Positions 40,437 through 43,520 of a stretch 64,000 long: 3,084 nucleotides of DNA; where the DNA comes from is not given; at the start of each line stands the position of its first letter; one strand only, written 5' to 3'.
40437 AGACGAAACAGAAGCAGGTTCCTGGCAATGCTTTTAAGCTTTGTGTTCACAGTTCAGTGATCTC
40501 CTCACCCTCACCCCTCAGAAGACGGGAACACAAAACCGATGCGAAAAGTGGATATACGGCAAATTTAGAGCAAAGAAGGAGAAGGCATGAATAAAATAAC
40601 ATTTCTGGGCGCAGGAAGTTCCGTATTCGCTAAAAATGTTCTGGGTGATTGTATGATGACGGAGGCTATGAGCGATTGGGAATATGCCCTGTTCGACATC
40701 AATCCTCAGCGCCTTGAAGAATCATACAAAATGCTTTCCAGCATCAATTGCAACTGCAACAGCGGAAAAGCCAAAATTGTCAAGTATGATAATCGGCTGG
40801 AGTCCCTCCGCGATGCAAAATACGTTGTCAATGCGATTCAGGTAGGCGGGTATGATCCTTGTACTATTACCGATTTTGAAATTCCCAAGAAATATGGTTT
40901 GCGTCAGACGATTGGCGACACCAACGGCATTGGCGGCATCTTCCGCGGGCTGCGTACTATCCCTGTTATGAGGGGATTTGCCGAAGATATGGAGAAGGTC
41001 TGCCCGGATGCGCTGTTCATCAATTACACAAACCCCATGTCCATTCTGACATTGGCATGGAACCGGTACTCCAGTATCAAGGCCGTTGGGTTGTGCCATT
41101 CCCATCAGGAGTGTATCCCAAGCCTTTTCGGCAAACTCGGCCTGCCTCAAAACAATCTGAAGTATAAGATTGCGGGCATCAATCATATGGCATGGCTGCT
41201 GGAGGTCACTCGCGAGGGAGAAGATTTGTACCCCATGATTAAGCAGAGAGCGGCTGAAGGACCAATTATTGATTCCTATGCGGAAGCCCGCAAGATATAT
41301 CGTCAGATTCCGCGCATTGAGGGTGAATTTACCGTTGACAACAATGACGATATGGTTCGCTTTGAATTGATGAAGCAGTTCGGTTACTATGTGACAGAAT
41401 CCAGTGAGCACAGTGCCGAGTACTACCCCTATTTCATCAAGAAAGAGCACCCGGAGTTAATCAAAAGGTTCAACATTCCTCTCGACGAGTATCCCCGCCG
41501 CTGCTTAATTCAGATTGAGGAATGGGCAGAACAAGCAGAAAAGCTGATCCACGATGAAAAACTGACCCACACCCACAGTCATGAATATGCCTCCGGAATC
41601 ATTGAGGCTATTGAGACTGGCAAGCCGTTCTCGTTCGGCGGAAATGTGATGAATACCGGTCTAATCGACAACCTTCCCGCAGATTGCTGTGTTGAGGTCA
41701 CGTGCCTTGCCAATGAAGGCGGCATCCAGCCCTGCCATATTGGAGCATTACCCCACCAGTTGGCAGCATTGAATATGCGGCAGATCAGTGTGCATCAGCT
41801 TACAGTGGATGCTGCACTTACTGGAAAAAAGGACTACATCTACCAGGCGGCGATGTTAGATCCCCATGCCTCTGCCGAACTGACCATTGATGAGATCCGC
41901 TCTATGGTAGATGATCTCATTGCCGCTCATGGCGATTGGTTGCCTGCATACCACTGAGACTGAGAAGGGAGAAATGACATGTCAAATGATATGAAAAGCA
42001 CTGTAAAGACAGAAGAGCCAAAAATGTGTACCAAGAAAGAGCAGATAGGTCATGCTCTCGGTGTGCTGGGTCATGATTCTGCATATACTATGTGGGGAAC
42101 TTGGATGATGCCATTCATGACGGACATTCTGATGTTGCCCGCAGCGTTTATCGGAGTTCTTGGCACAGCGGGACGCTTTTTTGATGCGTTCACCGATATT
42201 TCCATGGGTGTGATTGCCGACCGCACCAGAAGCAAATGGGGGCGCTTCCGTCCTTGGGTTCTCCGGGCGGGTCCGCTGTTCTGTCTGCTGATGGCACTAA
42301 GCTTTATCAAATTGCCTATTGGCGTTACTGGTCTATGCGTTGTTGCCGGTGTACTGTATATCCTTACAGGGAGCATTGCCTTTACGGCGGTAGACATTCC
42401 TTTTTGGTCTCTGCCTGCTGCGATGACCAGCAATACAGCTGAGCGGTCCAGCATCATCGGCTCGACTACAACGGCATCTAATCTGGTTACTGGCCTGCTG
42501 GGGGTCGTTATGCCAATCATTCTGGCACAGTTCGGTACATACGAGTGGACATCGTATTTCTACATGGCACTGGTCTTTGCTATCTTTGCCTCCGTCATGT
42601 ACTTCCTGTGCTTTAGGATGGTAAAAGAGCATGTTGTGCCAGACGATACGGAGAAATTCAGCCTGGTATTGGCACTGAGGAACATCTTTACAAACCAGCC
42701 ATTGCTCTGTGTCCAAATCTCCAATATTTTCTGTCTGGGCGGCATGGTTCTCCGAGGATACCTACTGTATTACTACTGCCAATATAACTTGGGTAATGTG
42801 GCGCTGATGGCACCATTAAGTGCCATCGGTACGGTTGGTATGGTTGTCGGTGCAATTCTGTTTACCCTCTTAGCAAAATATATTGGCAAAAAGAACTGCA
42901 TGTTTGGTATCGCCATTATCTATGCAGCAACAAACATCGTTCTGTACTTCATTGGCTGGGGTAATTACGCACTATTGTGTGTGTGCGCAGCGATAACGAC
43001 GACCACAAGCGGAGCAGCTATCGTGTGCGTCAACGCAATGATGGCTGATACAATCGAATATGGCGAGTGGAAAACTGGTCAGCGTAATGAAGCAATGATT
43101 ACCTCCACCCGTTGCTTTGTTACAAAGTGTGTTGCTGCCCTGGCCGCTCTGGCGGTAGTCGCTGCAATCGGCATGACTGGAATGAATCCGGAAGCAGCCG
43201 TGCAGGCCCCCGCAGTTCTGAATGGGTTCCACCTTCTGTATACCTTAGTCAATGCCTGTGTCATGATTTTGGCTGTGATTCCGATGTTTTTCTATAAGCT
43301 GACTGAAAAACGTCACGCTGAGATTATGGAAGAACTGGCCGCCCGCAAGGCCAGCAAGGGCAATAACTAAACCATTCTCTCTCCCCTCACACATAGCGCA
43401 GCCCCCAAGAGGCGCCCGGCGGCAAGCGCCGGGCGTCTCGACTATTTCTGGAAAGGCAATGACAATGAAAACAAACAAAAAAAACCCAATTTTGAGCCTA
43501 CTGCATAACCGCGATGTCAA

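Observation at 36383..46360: Mosaic low-GC accessory block of about 10 kb between the spoVM/LysM sporulation genes and pcrA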

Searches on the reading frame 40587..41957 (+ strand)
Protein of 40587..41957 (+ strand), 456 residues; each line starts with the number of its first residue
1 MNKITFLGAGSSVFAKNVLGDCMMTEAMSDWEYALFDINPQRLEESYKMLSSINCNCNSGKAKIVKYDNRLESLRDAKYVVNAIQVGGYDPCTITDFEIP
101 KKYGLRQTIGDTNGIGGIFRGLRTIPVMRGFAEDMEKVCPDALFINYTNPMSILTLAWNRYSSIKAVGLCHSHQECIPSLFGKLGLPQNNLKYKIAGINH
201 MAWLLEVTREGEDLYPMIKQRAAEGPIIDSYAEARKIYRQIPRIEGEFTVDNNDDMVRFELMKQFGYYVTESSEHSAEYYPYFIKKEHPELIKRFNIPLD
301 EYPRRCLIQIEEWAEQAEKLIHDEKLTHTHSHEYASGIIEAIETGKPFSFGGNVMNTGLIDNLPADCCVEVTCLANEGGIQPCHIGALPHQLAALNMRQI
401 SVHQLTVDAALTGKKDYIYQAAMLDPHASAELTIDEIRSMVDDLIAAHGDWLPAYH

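Call 5: search_protein_families(library=pfam, proteins=[window:40587-41957:+])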
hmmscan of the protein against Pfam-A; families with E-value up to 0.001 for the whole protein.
window:40587-41957:+ (456 aa): 2 families
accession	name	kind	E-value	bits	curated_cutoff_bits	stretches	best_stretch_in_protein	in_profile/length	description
PF11975.13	Glyco_hydro_4C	-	4e-65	220.2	24.1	1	195-427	1-210/211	Family 4 glycosyl hydrolase C-terminal domain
PF02056.22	Glyco_hydro_4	-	1e-57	195.1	23.2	1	3-180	1-177/183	Family 4 glycosyl hydrolase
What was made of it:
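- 40587..41957 (+): GH4 glycosidase (MelA-like alpha-galactosidase subfamily), first gene of the exchangeable cassette. Pfam Glyco_hydro_4 plus 4C (call 5).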

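Call 21: search_protein_families(library=ncbifam, proteins=[window:40587-41957:+], max_evalue=0.00001)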
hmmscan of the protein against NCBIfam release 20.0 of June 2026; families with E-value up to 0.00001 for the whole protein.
window:40587-41957:+ (456 aa): 2 families
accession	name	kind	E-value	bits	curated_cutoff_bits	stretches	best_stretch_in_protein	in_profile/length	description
NF011657.0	PRK15076.1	subfamily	7.6e-186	617.9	486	1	1-456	2-430/432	alpha-galactosidase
NF041089.1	alpha_gluc_AglA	equivalog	3e-40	138.4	650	2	3-223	2-223/464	alpha-glucosidase AglA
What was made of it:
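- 40587..41957 (+): NCBIfam PRK15076 scores 617.9, above its cutoff of 486 (call 21).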

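Call 39: find_homologous_proteins(query=window:40587-41957:+, max_evalue=1e-50)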
Query window:40587-41957:+ (456 aa): 8000 proteins with E <= 1e-50 among 8000 candidates; the best 120 are listed.
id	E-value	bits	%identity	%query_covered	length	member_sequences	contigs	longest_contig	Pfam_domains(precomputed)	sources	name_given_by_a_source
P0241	0.0e+0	1032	96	100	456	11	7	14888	PF11975.14,PF02056.23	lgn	-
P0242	2.3e-280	948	87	100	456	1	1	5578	PF11975.14,PF02056.23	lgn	-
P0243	7.7e-279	943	88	100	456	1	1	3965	PF11975.14,PF02056.23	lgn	-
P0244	2.0e-269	912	84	100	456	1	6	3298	PF11975.14,PF02056.23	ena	-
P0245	2.4e-267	905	83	100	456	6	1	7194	PF11975.14,PF02056.23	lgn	-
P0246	6.9e-266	900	83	100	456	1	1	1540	PF11975.14,PF02056.23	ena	-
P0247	1.9e-265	899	82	100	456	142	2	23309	PF11975.14,PF02056.23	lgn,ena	-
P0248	9.5e-265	896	83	100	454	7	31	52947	PF11975.14,PF02056.23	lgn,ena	-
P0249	2.1e-264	895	82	100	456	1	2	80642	PF11975.14,PF02056.23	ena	-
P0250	2.8e-262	888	81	100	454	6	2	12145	PF11975.14,PF02056.23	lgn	-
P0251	6.8e-262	887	82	100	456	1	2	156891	PF11975.14,PF02056.23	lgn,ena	-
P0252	1.6e-261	886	82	100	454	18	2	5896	PF11975.14,PF02056.23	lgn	-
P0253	1.9e-259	879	81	100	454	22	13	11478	PF11975.14,PF02056.23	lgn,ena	-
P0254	2.3e-259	879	81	100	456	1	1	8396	PF11975.14,PF02056.23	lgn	-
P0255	7.0e-258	874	80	100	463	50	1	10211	PF11975.14,PF02056.23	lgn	-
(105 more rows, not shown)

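Call 41: find_encoding_contigs(protein=P0241, flank=10000, max_places=3)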
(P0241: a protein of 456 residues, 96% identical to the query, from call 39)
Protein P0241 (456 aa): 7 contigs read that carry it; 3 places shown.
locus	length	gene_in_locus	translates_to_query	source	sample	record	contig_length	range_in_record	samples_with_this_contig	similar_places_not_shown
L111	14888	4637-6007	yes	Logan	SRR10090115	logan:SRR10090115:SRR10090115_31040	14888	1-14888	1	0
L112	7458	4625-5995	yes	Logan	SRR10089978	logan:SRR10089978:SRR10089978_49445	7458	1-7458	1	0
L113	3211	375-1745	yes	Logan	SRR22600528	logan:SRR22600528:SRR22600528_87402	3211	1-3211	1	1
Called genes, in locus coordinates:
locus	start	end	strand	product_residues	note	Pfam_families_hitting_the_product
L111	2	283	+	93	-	?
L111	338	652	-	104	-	-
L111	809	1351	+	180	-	PF06908:YpsA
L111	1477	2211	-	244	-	PF00392:GntR, PF08279:HTH_11 (weak), PF07702:UTRA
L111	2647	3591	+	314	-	PF01869:BcrAD_BadFG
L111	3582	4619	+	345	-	PF01380:SIS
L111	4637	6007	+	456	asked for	PF02056:Glyco_hydro_4, PF11975:Glyco_hydro_4C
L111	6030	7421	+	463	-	PF13347:MFS_2, PF07690:MFS_1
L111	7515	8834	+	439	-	PF08013:GatZ_KbaZ-like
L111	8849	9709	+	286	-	PF01116:F_bP_aldolase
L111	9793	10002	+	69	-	-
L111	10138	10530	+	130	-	-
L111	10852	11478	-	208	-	PF00702:Hydrolase, PF12710:HAD, PF13419:HAD_2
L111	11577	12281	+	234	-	PF00486:Trans_reg_C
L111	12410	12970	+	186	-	PF04545:Sigma70_r4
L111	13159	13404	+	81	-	PF12728:HTH_17 (faint)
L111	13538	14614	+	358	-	PF14659:Phage_int_SAM_3, PF22022:Phage_int_M (weak), PF00589:Phage_integrase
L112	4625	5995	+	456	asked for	PF02056:Glyco_hydro_4, PF11975:Glyco_hydro_4C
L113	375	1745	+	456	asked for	PF02056:Glyco_hydro_4, PF11975:Glyco_hydro_4C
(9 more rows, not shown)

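Call 42: find_encoding_contigs(protein=P0249, flank=10000, max_places=2)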
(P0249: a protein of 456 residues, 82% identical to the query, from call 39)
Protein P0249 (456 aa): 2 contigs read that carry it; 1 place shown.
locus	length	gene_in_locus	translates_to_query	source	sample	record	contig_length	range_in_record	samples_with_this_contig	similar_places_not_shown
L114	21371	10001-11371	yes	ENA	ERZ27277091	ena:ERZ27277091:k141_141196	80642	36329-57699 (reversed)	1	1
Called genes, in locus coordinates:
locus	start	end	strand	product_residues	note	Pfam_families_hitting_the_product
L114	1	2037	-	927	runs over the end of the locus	PF00158:Sigma54_activat, PF01078:Mg_chelatase (weak), PF00004:AAA, PF05729:NACHT (faint), PF07724:AAA_2, PF07728:AAA_5 (weak), PF13401:AAA_22 (faint), PF00874:PRD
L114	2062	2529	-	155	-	PF03610:EIIA-man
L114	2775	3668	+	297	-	PF01116:F_bP_aldolase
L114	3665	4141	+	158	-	PF03830:PTSIIB_sorb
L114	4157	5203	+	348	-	PF08240:ADH_N, PF16912:Glu_dehyd_C (weak), PF00107:ADH_zinc_N, PF13602:ADH_zinc_N_2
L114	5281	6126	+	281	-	PF03613:EIID-AGA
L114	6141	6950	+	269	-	PF03609:EII-Sor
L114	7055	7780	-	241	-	PF00392:GntR, PF07702:UTRA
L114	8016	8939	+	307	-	PF01869:BcrAD_BadFG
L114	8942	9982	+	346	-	PF01380:SIS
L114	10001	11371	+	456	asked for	PF02056:Glyco_hydro_4, PF11975:Glyco_hydro_4C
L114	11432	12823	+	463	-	PF02056:Glyco_hydro_4, PF11975:Glyco_hydro_4C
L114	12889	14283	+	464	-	PF13347:MFS_2, PF00083:Sugar_tr (faint), PF07690:MFS_1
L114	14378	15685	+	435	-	PF08013:GatZ_KbaZ-like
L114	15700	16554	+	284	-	-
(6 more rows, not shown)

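Call 56: search_solved_structures(query=window:40587-41957:+, max_evalue=1e-20)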
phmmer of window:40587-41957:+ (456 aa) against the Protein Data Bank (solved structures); distinct sequences matched with E-value up to 1e-20: 6.
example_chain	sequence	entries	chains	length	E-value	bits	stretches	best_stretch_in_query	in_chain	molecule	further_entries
3fef_A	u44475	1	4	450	3.5e-39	138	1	3-431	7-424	Putative glucosidase lplD, ALPHA-GALACTURONIDASE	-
5c3m_A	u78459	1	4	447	1.6e-33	119.3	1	69-214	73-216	Putative 6-phospho-beta-glucosidase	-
1s6y_A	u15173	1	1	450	3.9e-33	118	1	69-214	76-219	6-phospho-beta-glucosidase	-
1obb_A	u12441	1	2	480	2.7e-26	95.5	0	3-220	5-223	ALPHA-GLUCOSIDASE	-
1u8x_X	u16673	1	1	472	1.2e-24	90.1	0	72-232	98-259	Maltose-6'-phosphate glucosidase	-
6dux_A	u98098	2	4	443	1.6e-24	89.6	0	73-224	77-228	6-phospho-alpha-glucosidase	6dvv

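Call 63: search_protein_families(library=pfam, proteins=[L111:2-283:+, L111:338-652:-, L111:9793-10002:+, L111:10138-10530:+, L111:11577-12281:+, L111:12410-12970:+, L111:13159-13404:+], max_evalue=0.01)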
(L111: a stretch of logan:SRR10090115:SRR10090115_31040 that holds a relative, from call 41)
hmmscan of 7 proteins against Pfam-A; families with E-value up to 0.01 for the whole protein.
L111:2-283:+ (93 aa): 2 families
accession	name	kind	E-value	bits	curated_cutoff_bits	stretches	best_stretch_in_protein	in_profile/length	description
PF20529.3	DUF6744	-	8.1e-27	94.4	27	1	1-85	229-313/314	Family of unknown function (DUF6744)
PF16614.10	RhoGEF67_u2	-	0.0005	20.8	26.8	1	19-75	32-87/99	Unstructured region two on RhoGEF 6 and 7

L111:338-652:- (104 aa): 3 families
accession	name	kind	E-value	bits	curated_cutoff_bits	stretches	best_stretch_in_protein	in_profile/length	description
PF12844.13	HTH_19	-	0.0012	19.2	30.2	1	9-65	3-59/64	Helix-turn-helix domain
PF01381.28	HTH_3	-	0.0022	18.4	23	1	12-64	3-55/55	Helix-turn-helix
PF13443.12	HTH_26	-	0.01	16.5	22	0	9-66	1-59/63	Cro/C1-type HTH DNA-binding domain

L111:9793-10002:+ (69 aa): 0 families

L111:10138-10530:+ (130 aa): 0 families

L111:11577-12281:+ (234 aa): 1 family
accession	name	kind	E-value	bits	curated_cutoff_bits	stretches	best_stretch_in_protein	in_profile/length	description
PF00486.34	Trans_reg_C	-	1e-24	86.8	26.2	1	154-230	1-77/77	Transcriptional regulatory protein, C terminal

L111:12410-12970:+ (186 aa): 6 families
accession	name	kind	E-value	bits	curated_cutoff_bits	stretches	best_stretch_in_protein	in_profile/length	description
PF04545.22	Sigma70_r4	-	6.6e-09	35.6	24.1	1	131-173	6-48/50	Sigma-70, region 4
PF08281.18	Sigma70_r4_2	-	2.8e-05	24.1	25.7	1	132-173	13-54/54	Sigma-70, region 4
PF00196.25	GerE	-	0.0012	18.9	23.5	1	133-172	6-44/57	Bacterial regulatory proteins, luxR family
PF13384.12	HTH_23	-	0.0018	18.5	24.6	1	137-169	10-41/50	Homeodomain-like domain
PF04297.20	UPF0122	-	0.009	16.7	22.7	0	124-173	13-61/101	Putative helix-turn-helix protein, YlxM / p13 like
PF07374.17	DUF1492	-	0.0094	16.5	21.5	0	106-173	32-99/100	Protein of unknown function (DUF1492)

L111:13159-13404:+ (81 aa): 1 family
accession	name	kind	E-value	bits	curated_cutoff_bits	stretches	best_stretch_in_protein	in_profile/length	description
PF12728.13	HTH_17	-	5.7e-06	26.9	27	1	6-58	3-48/51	Helix-turn-helix domain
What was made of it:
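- L111 has the same operon directly upstream of sigma70_r4, HTH_17 and a tyrosine integrase (calls 41, 63). L111 shows the same operon in the cargo position of a Tn916-like right end (calls 41, 63).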

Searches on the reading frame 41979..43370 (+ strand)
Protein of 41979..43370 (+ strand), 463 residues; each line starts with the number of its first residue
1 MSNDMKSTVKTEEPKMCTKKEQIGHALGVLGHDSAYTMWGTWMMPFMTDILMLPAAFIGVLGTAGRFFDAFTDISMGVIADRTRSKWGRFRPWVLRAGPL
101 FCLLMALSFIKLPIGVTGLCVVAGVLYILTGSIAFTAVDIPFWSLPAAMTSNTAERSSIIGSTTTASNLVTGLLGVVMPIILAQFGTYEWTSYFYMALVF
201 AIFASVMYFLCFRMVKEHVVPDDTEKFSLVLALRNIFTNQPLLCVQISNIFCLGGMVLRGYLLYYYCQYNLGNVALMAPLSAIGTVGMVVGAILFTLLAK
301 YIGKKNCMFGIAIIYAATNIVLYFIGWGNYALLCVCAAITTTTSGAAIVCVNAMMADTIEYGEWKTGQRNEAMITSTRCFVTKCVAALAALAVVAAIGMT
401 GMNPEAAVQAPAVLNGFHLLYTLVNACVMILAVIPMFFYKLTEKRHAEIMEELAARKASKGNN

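Call 5: search_protein_families(library=pfam, proteins=[window:41979-43370:+])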
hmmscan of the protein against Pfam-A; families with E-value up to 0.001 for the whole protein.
window:41979-43370:+ (463 aa): 2 families
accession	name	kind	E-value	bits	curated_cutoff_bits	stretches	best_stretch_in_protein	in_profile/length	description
PF13347.12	MFS_2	-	9.4e-81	272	27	1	24-443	1-427/427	MFS/sugar transport protein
PF07690.21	MFS_1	-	8.4e-15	55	33.4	1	149-359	109-323/347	Major Facilitator Superfamily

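Call 21: search_protein_families(library=ncbifam, proteins=[window:41979-43370:+], max_evalue=0.00001)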
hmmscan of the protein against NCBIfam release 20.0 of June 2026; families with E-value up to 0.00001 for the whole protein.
window:41979-43370:+ (463 aa): 5 families
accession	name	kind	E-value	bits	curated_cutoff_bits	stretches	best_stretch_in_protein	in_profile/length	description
TIGR00792.1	gph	subfamily_domain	1.3e-96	324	231.35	1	23-456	2-437/437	glycoside-pentoside-hexuronide (GPH):cation symporter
NF007353.0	PRK09848.1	equivalog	6e-67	226.4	528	1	18-460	6-448/457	glucuronide transporter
NF007749.0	PRK10429.1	equivalog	3e-58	197.8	456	1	18-457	4-451/473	melibiose:sodium transporter MelB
NF007237.0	PRK09669.1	subfamily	4.3e-58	197.1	610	1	17-461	6-450/461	putative symporter YagG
NF008526.0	PRK11462.1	equivalog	2e-44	152.2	836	1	17-457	6-446/460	glycoside-pentoside-hexuronide family transporter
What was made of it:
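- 41979..43370 (+): GPH-family (MFS_2) cation symporter, second gene of the cassette. TIGR00792 scores 324, above its cutoff of 231 (call 21).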
